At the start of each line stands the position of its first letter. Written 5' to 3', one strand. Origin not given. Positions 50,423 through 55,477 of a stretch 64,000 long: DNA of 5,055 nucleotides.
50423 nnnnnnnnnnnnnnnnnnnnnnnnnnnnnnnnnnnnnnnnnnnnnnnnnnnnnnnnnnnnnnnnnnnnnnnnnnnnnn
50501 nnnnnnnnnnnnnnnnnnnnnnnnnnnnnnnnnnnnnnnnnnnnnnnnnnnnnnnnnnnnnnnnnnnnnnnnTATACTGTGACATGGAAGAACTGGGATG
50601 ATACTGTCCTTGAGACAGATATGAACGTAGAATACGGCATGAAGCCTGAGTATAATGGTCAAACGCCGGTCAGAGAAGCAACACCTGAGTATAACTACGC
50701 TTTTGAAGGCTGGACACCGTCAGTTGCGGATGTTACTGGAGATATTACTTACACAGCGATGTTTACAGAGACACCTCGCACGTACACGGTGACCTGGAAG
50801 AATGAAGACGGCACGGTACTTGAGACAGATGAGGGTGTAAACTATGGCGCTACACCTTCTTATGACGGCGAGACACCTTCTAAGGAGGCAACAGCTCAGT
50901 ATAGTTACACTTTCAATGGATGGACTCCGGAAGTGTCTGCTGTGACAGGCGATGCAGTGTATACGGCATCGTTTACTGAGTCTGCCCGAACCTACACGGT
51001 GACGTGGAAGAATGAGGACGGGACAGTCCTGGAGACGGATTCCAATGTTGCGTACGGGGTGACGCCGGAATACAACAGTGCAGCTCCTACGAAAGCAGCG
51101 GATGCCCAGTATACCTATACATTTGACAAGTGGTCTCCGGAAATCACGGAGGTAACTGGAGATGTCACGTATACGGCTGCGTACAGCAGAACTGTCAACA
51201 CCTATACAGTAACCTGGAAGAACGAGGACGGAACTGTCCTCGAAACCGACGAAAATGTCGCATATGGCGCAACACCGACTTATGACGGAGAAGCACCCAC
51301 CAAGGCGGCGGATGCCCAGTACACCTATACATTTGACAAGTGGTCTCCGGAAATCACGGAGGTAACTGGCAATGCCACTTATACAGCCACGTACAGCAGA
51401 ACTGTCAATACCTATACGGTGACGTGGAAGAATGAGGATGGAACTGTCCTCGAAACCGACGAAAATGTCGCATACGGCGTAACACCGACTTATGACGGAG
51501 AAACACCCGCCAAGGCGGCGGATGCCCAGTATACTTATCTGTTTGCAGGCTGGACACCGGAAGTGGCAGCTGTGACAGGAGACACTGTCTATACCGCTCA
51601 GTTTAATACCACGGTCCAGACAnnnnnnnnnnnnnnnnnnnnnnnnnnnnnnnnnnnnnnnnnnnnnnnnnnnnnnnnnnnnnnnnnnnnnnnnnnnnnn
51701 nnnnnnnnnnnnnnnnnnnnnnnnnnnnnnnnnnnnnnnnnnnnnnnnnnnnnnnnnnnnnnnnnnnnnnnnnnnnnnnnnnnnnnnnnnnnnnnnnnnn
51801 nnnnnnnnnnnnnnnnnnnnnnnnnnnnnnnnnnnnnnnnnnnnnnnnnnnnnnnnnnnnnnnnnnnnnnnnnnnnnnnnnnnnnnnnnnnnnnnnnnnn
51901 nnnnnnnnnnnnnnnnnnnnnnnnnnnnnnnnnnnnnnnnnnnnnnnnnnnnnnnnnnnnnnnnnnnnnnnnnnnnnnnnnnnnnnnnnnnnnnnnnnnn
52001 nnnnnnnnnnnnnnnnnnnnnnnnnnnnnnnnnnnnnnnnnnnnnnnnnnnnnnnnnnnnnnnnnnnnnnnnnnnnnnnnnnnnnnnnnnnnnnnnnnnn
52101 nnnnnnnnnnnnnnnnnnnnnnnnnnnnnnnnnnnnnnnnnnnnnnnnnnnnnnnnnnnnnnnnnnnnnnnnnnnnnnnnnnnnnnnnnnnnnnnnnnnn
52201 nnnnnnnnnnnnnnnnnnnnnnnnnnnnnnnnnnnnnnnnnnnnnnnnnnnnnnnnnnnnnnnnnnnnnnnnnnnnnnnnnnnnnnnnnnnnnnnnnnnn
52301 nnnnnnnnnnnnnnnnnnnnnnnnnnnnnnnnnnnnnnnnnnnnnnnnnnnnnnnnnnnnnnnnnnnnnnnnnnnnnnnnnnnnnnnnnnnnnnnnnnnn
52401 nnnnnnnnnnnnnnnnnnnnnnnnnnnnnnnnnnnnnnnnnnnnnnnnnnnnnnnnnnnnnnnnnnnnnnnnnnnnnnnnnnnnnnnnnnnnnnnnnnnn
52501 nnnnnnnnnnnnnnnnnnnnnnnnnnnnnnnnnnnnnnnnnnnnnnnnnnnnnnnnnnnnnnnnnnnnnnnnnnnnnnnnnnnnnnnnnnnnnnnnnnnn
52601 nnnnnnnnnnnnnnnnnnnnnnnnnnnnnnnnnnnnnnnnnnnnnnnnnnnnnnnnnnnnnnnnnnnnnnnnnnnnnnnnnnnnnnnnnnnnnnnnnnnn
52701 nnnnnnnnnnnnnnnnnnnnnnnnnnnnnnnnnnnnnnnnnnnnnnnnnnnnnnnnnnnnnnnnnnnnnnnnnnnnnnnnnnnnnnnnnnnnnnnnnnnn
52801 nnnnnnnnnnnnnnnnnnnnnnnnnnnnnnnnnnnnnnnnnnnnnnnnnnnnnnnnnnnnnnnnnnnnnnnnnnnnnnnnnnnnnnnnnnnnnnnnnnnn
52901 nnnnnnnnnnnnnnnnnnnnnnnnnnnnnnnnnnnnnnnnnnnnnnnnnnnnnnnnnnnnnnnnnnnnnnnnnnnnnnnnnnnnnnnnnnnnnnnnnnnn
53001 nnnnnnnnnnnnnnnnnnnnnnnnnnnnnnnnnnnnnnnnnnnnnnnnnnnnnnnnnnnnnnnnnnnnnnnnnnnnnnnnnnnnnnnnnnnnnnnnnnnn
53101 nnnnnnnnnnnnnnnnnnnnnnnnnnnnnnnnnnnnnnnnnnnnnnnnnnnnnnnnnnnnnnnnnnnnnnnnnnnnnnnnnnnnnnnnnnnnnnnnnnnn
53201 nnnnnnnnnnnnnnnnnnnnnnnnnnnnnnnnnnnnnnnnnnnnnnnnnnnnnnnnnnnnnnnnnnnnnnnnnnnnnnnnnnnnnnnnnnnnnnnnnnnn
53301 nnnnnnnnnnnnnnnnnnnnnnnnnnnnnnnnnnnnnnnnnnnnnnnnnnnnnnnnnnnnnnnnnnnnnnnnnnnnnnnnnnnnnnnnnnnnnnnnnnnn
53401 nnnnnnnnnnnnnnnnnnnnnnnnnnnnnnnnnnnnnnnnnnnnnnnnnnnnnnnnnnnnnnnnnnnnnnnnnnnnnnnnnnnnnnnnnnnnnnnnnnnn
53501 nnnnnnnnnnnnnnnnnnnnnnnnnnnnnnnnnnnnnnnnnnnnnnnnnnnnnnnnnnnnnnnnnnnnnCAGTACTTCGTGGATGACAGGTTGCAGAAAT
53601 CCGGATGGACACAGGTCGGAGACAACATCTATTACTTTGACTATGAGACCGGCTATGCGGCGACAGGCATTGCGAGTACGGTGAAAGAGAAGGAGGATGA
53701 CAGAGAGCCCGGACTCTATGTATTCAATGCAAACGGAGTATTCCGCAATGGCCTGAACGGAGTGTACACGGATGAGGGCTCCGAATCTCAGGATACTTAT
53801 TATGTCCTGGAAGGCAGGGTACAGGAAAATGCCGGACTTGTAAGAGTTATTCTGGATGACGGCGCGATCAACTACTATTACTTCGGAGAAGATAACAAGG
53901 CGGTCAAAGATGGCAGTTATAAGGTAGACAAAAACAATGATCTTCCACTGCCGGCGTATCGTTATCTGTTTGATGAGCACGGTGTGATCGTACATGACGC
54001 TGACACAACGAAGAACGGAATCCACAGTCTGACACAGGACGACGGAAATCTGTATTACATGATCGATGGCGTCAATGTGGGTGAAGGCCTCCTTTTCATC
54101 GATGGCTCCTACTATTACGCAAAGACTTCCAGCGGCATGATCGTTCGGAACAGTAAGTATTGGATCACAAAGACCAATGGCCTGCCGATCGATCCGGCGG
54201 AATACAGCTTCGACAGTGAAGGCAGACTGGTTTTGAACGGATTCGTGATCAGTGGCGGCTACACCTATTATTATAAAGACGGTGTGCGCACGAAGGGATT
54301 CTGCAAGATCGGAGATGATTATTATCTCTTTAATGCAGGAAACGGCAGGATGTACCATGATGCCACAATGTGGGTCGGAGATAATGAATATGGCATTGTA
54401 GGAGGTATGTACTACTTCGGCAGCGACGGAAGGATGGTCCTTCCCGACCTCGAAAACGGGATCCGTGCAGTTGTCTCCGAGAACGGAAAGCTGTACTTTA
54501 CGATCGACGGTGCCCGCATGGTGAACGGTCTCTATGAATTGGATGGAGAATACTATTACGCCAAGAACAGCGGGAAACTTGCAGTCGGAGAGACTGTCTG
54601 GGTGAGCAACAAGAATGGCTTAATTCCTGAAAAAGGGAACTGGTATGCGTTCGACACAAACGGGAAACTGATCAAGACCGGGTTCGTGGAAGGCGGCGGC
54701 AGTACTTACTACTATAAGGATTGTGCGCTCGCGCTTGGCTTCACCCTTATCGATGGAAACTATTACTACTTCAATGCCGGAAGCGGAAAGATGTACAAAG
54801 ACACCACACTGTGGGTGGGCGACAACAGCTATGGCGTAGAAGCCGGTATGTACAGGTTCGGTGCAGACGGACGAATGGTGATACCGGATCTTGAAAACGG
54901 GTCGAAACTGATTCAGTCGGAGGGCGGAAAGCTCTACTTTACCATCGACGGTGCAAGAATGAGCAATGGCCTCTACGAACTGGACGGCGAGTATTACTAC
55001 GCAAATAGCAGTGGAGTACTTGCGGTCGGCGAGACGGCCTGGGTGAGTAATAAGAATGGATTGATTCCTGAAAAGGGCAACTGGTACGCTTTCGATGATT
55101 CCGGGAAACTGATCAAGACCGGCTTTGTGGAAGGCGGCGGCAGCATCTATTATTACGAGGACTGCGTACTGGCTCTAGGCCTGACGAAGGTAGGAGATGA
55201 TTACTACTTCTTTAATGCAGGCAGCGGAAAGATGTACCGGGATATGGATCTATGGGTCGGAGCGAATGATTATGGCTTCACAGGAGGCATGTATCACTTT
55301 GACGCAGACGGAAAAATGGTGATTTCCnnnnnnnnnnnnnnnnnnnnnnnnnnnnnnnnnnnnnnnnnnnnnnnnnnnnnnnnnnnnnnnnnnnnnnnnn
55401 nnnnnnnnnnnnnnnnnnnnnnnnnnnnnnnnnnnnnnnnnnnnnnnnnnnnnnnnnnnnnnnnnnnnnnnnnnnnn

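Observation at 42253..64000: Polysaccharide locus that embeds two giant surface proteins, LicD and an Lgt-like enzyme: possible glycan-plus-anchored-protein coat system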

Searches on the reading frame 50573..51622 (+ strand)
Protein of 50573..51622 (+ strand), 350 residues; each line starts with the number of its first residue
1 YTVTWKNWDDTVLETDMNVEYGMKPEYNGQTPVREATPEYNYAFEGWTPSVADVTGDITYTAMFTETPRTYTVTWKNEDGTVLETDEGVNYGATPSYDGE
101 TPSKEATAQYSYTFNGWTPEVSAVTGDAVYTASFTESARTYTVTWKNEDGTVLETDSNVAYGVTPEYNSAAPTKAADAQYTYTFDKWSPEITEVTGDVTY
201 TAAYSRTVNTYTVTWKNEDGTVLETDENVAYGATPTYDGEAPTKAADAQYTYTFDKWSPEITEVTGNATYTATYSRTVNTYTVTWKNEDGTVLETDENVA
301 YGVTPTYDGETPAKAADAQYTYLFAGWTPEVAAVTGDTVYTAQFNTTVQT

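Call 107: search_protein_families(library=pfam, proteins=[window:50573-51622:+], max_evalue=1)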
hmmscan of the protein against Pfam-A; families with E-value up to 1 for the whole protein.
window:50573-51622:+ (350 aa): 4 families
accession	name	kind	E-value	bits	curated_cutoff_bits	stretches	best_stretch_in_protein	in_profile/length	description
PF19079.5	CFSR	-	2e-05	25.2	27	0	140-155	18-33/49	Collagen-flanked surface repeat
PF02510.20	SPAN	-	0.25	12.1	24.8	0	176-188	3-15/84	Surface presentation of antigen domain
PF13623.11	SurA_N_2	-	0.4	11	28.5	0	322-349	34-61/145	SurA-like N-terminal domain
PF18964.5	DUF5704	-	0.5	10.5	25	0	52-114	29-88/185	Family of unknown function (DUF5704)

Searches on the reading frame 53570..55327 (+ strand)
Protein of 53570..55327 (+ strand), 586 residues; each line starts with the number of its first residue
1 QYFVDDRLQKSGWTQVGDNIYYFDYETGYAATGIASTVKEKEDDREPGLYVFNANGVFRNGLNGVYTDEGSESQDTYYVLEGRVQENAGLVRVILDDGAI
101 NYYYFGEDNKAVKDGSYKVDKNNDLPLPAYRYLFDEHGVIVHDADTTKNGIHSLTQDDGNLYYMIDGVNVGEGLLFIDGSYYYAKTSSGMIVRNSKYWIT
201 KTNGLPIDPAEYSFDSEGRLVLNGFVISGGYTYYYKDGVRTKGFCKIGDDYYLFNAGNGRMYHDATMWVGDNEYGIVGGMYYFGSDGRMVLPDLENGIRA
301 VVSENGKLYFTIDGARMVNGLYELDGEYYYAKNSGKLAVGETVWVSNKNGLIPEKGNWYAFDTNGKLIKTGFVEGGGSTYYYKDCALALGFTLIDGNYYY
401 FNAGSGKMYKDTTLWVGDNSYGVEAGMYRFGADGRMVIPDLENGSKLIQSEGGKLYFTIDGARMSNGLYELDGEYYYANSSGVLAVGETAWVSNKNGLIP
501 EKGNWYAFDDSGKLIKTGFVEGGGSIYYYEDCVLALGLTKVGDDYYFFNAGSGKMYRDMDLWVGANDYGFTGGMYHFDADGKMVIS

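Call 107: search_protein_families(library=pfam, proteins=[window:53570-55327:+], max_evalue=1)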
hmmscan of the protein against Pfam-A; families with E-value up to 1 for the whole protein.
window:53570-55327:+ (586 aa): 7 families
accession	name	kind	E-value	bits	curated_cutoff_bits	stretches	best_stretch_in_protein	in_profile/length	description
PF19127.6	Choline_bind_3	-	1.2e-22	80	27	7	392-411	27-45/47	Choline-binding repeat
PF01957.25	NfeD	-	0.0018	18.9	29.1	0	320-350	19-50/57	NfeD-like C-terminal, partner-binding domain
PF23982.2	XM1_gp53_minor_capsid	-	0.0067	16.7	27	0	312-366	12-60/154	XM1 gp53 minor capsid protein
PF20138.4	DUF6528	-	0.0072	15.7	23.5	0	286-333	272-320/327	Family of unknown function (DUF6528)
PF08469.15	NPHI_C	-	0.11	12.9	22.3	0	493-533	88-128/148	Nucleoside triphosphatase I C-terminal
PF01473.26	Choline_bind_1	-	0.16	12.9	20.5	0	391-408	3-19/19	Putative cell wall binding repeat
PF20799.2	PIMT_C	-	0.23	11.9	22.9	0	466-485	36-55/104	Protein-L-isoaspartyl O-methyltransferase, C-terminal domain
